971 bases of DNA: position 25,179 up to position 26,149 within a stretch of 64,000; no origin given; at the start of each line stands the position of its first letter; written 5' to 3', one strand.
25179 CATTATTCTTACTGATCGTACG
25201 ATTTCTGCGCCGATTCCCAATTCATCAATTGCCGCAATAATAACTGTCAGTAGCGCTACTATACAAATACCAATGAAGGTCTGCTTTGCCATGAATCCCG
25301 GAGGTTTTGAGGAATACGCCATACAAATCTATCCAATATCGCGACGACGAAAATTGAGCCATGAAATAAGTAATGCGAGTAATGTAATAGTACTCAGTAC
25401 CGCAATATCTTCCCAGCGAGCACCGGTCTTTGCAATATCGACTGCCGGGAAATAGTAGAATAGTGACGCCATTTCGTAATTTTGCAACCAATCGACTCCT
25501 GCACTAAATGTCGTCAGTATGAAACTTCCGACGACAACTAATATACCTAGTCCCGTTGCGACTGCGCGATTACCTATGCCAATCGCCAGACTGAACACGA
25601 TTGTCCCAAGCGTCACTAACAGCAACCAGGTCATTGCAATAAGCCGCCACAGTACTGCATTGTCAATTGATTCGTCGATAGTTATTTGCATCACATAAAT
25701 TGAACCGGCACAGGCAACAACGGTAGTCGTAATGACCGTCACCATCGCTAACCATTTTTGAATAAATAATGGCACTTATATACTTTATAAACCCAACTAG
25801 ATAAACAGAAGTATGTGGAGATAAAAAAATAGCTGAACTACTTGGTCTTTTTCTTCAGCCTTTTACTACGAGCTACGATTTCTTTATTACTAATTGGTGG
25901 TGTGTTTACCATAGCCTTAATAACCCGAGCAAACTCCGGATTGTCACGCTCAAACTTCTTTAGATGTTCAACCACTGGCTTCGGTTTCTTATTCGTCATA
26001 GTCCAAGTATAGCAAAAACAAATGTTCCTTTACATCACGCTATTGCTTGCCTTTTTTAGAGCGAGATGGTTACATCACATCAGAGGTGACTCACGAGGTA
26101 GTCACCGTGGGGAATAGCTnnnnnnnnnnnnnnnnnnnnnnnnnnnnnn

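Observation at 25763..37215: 11.4-kb cargo element with IS1595-type ends and intact 8-bp duplication, splitting an ABC-2 permease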

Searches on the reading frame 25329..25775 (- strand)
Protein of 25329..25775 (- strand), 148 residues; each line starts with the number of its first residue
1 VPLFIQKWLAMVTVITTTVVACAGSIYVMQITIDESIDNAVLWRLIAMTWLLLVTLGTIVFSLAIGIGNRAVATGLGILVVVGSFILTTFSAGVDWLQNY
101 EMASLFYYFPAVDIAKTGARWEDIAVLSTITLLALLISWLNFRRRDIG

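Call 43: search_protein_families(library=pfam, proteins=[window:25329-25775:-], max_evalue=1)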
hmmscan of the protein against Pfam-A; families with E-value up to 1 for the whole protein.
window:25329-25775:- (148 aa): 2 families
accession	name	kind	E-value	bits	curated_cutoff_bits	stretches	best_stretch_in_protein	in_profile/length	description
PF06681.19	DUF1182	-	0.53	10.3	25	0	41-142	52-158/208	Protein of unknown function (DUF1182)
PF20556.3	DUF6768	-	0.89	9.7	27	1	6-56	40-90/123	Family of unknown function (DUF6768)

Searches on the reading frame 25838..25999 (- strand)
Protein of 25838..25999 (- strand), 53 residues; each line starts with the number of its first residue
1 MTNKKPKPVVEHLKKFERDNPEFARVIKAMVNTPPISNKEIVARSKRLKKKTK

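Call 7: search_protein_families(library=pfam, proteins=[window:25838-25999:-], max_evalue=0.01)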
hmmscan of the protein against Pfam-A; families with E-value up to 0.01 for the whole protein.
window:25838-25999:- (53 aa): 0 families

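Call 70: search_protein_families(library=ncbifam, proteins=[window:25838-25999:-], max_evalue=0.01)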
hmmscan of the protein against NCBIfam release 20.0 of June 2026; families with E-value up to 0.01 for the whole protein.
window:25838-25999:- (53 aa): 0 families

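Call 71: search_protein_families(library=phrogs, proteins=[window:25838-25999:-], max_evalue=0.001)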
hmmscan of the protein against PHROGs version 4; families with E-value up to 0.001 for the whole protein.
window:25838-25999:- (53 aa): 0 families
